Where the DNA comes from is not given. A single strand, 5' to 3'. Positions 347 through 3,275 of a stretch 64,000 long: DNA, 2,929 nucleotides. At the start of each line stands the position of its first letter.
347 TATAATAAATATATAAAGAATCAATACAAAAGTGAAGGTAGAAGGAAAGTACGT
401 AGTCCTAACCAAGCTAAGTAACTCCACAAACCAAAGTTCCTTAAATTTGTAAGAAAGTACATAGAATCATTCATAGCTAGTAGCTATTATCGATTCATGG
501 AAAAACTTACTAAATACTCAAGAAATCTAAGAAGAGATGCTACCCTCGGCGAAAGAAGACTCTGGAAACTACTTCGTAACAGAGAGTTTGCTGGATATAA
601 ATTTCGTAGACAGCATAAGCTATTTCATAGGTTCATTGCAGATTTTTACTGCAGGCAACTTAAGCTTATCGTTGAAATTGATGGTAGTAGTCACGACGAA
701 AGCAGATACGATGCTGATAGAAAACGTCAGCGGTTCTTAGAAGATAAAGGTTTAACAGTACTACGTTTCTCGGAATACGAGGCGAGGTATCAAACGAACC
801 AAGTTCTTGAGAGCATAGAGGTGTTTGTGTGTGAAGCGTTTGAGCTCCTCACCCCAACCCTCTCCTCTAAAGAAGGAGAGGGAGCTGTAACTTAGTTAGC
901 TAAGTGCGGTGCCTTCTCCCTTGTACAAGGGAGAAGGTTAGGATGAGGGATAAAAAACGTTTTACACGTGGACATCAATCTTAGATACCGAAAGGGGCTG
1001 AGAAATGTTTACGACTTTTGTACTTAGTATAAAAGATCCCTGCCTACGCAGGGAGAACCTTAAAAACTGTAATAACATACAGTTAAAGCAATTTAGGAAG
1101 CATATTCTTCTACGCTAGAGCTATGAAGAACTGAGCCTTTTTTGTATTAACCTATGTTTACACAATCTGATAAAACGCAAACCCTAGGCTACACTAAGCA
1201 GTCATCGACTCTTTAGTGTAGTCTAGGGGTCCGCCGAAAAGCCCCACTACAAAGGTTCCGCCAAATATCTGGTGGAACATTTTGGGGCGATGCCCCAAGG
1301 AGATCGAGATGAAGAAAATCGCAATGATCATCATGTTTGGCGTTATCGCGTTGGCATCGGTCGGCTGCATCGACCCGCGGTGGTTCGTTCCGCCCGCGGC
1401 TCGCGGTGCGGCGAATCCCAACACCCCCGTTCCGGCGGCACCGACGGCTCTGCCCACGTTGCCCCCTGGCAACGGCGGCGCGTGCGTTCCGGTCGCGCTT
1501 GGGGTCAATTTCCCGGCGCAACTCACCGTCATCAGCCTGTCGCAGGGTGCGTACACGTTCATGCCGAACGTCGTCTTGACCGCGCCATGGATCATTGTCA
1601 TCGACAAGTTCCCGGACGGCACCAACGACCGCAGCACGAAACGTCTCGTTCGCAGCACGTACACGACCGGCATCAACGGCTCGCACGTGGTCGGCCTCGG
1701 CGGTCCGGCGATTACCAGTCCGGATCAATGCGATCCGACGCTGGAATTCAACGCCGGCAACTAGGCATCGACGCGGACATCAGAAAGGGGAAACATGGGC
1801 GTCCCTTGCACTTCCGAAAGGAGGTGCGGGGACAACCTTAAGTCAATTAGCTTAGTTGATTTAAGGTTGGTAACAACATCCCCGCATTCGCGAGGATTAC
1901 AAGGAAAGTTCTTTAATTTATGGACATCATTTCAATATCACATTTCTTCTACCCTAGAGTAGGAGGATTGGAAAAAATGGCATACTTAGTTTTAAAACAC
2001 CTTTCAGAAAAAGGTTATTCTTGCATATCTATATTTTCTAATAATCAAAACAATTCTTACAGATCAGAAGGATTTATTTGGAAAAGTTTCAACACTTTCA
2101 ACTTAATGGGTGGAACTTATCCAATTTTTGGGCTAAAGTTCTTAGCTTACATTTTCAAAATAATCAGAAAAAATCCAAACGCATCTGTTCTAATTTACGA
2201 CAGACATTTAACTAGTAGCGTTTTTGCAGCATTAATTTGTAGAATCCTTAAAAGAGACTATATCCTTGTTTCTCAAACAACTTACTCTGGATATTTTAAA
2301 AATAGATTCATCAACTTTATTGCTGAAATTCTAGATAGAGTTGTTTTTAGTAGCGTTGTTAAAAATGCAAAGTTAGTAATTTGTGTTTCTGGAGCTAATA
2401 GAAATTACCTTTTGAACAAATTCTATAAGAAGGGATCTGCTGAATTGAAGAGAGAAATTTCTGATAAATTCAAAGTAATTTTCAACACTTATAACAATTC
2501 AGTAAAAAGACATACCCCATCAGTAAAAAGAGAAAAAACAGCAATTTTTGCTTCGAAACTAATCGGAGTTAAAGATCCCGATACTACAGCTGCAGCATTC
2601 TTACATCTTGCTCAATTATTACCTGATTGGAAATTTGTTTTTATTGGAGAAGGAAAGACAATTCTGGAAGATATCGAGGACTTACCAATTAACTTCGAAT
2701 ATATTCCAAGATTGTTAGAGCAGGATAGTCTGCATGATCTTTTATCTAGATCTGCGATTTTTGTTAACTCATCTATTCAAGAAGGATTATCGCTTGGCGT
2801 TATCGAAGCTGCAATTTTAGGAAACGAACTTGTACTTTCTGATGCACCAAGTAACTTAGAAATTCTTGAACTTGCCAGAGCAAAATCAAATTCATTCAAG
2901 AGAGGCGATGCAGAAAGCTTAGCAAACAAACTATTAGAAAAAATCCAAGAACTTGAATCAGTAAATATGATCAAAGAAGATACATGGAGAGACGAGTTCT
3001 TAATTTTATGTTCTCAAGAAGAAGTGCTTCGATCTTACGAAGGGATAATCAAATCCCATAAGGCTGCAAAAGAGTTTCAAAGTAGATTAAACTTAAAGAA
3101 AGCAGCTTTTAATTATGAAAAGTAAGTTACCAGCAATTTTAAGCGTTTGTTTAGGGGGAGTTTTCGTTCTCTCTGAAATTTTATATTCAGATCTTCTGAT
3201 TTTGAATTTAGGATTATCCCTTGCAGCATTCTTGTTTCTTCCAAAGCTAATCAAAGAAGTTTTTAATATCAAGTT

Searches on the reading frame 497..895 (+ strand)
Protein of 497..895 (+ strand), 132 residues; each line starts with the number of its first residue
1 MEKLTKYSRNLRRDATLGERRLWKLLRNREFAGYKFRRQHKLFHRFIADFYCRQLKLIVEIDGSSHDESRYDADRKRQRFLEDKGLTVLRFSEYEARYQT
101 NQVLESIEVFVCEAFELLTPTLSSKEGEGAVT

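Call 80: search_protein_families(library=pfam, proteins=[window:497-895:+], max_evalue=0.01)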
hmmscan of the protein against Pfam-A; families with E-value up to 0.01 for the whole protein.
window:497-895:+ (132 aa): 2 families
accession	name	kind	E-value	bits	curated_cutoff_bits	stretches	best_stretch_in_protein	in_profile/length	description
PF04480.18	DUF559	-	9.2e-33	112.8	20.6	1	3-109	2-106/109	Protein of unknown function (DUF559)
PF18741.7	MTES_1575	-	2.5e-06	27.9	38.2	1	25-107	8-92/96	REase_MTES_1575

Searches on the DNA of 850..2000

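Call 79: search_rna_families(source=window, start=850, end=2000, threshold=evalue, max_evalue=1)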
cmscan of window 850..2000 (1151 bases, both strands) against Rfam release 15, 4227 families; matches with E-value up to 1: 1.
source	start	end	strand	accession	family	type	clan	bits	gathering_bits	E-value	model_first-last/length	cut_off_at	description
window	853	884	-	RF03520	mir-3059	Gene; miRNA;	-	20.3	88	0.43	1-59/59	no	mir-3059 microRNA precursor family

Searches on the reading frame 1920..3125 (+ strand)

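Call 80: search_protein_families(library=pfam, proteins=[window:1920-3125:+], max_evalue=0.01)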
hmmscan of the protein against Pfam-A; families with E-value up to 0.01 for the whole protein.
window:1920-3125:+ (401 aa): 4 families
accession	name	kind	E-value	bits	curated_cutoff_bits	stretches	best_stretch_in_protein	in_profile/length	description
PF00534.26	Glycos_transf_1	-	5.8e-12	45.9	26.4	1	198-351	8-165/172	Glycosyl transferases group 1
PF13692.12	Glyco_trans_1_4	-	5.5e-11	43.3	27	1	206-340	2-138/142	Glycosyl transferases group 1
PF13439.12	Glyco_transf_4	-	5.9e-07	30.1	28.5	1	14-166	1-150/170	Glycosyltransferase Family 4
PF19677.4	DUF6179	-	0.0027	17.4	25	1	107-194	151-238/272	Family of unknown function (DUF6179)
